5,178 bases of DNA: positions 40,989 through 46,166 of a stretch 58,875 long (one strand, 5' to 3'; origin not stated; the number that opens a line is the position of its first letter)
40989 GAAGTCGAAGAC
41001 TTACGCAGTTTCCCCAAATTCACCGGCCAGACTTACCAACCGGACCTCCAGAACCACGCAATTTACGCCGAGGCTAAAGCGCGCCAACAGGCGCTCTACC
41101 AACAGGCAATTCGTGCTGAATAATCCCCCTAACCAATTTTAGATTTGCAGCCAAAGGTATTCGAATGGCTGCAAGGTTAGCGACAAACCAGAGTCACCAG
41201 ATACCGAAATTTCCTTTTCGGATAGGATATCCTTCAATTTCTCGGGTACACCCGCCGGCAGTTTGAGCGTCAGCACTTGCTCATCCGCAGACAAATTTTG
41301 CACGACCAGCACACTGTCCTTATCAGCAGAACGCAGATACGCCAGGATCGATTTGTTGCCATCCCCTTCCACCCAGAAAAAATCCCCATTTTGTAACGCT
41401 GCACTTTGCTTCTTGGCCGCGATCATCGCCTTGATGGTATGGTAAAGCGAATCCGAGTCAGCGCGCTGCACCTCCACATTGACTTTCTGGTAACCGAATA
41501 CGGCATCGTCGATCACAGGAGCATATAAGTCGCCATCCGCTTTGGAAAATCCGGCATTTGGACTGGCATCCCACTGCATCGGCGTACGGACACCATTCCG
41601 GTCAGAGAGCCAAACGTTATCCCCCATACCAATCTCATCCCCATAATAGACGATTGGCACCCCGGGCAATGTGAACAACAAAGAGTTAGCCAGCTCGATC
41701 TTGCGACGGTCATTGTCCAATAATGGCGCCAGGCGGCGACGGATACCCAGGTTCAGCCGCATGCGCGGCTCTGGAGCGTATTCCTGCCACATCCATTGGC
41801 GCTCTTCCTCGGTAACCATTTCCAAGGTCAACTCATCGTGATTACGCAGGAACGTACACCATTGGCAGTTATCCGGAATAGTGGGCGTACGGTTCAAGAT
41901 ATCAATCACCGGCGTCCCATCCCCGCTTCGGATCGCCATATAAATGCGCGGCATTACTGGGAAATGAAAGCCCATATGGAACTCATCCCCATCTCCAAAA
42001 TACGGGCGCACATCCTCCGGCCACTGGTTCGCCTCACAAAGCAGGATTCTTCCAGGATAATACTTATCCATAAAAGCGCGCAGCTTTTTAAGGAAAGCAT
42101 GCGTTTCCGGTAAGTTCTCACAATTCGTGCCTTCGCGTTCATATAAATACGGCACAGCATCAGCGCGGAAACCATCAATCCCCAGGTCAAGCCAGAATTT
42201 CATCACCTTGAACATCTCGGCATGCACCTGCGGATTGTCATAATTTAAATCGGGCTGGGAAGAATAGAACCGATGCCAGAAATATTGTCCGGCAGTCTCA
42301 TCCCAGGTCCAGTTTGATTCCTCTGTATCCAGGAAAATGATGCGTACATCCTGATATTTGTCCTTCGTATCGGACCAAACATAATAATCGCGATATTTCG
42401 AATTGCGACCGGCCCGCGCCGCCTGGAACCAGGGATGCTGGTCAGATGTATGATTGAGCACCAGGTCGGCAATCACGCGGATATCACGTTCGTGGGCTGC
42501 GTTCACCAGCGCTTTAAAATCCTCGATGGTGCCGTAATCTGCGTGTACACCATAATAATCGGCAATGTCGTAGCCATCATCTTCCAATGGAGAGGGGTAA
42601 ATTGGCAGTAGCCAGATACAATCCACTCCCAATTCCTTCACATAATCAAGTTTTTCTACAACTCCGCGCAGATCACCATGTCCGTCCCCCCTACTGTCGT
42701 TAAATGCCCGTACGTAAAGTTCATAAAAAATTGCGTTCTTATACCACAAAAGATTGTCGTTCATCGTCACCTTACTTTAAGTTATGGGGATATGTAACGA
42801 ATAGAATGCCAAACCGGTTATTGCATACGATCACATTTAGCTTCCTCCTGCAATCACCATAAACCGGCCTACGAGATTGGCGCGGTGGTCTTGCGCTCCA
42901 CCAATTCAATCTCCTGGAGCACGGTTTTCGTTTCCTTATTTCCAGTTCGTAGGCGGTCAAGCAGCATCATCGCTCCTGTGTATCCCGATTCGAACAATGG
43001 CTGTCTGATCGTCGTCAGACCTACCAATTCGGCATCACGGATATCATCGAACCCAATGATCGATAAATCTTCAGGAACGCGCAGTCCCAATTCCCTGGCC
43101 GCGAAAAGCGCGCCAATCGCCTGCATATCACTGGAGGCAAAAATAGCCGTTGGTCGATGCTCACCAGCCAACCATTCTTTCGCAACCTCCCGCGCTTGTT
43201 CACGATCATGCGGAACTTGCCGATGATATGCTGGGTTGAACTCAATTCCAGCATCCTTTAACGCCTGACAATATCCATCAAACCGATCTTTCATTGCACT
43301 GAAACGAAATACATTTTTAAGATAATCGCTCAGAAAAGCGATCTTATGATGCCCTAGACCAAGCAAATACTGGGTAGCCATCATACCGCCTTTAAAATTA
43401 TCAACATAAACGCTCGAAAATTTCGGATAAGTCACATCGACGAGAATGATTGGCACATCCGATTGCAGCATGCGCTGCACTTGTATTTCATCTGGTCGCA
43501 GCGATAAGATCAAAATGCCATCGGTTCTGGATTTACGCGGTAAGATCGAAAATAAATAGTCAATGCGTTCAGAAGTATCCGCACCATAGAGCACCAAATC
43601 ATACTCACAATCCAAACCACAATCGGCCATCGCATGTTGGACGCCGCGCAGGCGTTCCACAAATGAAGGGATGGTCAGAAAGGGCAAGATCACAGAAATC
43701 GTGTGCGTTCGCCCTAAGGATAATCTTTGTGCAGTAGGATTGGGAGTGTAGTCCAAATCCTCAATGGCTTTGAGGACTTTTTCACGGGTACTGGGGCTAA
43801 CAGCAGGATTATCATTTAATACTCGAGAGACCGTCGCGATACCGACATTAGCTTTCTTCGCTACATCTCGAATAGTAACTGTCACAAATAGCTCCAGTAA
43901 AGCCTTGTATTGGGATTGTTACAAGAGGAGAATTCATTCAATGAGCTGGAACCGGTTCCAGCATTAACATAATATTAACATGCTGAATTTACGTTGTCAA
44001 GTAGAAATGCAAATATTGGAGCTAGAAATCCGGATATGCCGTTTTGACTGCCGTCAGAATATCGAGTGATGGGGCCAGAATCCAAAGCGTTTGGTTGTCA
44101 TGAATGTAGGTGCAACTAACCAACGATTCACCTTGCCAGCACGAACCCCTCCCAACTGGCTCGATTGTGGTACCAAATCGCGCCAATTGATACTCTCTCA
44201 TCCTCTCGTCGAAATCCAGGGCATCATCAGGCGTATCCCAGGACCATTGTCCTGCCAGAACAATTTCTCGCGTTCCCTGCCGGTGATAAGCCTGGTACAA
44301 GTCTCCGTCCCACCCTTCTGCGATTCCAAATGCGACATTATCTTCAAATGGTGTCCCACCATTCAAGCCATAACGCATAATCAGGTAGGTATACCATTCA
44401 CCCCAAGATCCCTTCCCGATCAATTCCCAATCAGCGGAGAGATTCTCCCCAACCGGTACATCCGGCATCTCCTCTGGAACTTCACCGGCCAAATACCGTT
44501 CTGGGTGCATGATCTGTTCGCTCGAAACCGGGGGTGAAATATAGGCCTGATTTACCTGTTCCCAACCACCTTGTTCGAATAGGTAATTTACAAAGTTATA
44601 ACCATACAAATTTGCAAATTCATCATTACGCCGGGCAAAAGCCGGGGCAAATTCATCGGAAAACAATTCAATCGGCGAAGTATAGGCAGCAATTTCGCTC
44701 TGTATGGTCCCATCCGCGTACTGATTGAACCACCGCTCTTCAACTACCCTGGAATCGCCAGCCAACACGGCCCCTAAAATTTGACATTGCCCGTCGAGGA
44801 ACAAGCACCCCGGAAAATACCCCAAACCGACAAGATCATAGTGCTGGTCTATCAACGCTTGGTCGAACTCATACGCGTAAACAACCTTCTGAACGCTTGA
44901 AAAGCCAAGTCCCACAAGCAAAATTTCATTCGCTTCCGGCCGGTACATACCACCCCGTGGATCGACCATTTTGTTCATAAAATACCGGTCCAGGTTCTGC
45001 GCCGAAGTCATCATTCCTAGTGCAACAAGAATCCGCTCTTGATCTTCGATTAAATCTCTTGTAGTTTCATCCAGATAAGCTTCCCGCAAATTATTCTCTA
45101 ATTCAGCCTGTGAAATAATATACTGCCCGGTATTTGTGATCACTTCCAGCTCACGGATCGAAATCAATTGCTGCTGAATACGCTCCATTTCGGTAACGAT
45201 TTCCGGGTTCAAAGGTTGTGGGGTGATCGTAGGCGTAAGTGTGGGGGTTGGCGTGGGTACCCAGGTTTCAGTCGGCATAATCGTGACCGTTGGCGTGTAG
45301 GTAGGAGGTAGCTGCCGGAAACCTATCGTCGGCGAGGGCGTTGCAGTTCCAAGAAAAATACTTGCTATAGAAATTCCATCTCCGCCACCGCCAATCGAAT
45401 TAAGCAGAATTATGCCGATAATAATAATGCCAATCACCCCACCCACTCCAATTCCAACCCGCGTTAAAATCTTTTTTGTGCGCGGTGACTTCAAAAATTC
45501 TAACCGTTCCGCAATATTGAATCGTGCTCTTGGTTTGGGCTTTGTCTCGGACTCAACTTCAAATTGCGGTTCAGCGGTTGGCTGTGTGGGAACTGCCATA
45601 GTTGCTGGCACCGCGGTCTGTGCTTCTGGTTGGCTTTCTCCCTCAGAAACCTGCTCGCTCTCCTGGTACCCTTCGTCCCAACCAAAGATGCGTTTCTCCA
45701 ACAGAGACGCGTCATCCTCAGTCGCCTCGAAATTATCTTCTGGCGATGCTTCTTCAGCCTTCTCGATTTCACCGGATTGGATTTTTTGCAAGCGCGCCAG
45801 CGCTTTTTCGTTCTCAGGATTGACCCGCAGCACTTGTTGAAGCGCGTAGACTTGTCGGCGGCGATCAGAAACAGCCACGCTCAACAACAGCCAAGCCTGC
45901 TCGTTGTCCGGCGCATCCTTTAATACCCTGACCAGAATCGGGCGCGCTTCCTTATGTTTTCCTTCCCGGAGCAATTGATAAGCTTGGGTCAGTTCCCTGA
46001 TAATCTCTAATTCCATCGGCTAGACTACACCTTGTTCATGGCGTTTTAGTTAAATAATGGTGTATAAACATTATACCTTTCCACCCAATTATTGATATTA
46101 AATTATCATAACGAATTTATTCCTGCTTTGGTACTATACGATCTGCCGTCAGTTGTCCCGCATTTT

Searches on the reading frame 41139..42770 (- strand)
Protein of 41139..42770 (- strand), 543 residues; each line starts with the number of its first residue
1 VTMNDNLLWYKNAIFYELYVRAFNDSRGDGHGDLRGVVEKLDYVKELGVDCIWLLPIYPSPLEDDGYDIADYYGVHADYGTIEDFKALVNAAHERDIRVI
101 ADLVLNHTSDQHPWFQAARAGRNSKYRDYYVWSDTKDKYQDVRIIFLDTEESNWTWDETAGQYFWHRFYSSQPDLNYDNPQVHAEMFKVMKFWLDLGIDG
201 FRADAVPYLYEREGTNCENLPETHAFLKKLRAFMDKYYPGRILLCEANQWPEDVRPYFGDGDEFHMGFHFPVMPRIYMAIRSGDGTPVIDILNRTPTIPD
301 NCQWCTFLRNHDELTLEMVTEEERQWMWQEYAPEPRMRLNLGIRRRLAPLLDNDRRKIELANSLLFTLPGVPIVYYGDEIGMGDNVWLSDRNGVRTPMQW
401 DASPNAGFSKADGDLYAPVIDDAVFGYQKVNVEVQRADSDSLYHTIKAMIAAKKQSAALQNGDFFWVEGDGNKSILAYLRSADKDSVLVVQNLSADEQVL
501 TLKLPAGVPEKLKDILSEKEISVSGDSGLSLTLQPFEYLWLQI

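Call 18: search_protein_families(library=pfam, proteins=[window:41139-42770:-], max_evalue=0.001)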
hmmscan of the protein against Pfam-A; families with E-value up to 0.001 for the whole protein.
window:41139-42770:- (543 aa): 3 families
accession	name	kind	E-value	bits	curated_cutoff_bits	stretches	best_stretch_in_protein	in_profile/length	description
PF00128.31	Alpha-amylase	-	1e-103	348.4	22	1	18-462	2-446/446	Alpha amylase, catalytic domain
PF16657.11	Malt_amylase_C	-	3.6e-13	49.8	27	1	463-540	2-75/75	Maltogenic Amylase, C-terminal domain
PF23915.1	SusG_C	-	1.1e-07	32.5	27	1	475-537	1-59/62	Alpha-amylase SusG C-terminal domain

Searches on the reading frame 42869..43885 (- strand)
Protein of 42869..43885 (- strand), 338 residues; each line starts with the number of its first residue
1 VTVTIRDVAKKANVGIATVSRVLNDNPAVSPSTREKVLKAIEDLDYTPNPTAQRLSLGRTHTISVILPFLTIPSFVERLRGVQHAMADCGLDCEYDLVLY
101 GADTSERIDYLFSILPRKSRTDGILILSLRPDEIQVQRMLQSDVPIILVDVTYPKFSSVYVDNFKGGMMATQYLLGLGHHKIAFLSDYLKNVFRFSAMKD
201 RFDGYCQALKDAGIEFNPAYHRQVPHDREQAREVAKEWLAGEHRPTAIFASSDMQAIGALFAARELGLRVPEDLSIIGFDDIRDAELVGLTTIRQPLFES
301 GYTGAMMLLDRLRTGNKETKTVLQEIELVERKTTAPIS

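Call 18: search_protein_families(library=pfam, proteins=[window:42869-43885:-], max_evalue=0.001)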
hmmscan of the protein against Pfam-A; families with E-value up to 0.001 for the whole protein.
window:42869-43885:- (338 aa): 4 families
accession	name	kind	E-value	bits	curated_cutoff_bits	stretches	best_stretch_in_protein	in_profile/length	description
PF13377.12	Peripla_BP_3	-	3.3e-32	112.3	26.5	1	172-334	2-167/167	Periplasmic binding protein-like domain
PF00532.27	Peripla_BP_1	-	8e-24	85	22.2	1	60-324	1-273/281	Periplasmic binding proteins and sugar binding domain of LacI family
PF00356.27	LacI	-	7.8e-20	70.8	27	1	4-49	1-46/46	Bacterial regulatory proteins, lacI family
PF13407.12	Peripla_BP_4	-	2.5e-11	44.1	35.1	1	63-282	1-219/258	Periplasmic binding protein domain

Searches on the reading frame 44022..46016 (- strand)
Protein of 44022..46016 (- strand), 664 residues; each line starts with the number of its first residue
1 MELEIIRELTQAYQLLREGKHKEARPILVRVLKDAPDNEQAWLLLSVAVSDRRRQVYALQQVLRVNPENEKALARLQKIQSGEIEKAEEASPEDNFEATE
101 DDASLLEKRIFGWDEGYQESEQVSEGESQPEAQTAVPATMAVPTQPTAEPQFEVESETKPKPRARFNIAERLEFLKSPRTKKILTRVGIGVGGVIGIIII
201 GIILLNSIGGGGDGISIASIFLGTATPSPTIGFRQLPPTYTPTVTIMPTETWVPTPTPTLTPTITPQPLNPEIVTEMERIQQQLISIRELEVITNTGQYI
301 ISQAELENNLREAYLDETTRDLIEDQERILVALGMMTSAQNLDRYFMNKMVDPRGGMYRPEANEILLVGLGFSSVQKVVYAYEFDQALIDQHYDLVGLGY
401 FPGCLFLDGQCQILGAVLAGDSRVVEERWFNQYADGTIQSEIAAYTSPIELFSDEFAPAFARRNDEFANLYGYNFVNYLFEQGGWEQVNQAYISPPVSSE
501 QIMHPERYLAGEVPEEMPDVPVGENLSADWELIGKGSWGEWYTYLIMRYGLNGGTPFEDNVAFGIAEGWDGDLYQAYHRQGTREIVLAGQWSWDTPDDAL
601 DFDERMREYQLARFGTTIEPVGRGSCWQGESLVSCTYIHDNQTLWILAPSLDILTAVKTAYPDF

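Call 18: search_protein_families(library=pfam, proteins=[window:44022-46016:-], max_evalue=0.001)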
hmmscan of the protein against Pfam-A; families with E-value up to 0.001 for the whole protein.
window:44022-46016:- (664 aa): 2 families
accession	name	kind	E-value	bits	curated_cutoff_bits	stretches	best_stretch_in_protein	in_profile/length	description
PF14559.12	TPR_19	-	1.1e-05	26.1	25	0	15-47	1-33/68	Tetratricopeptide repeat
PF13428.12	TPR_14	-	0.00014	22.6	23.5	0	11-45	7-41/44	Tetratricopeptide repeat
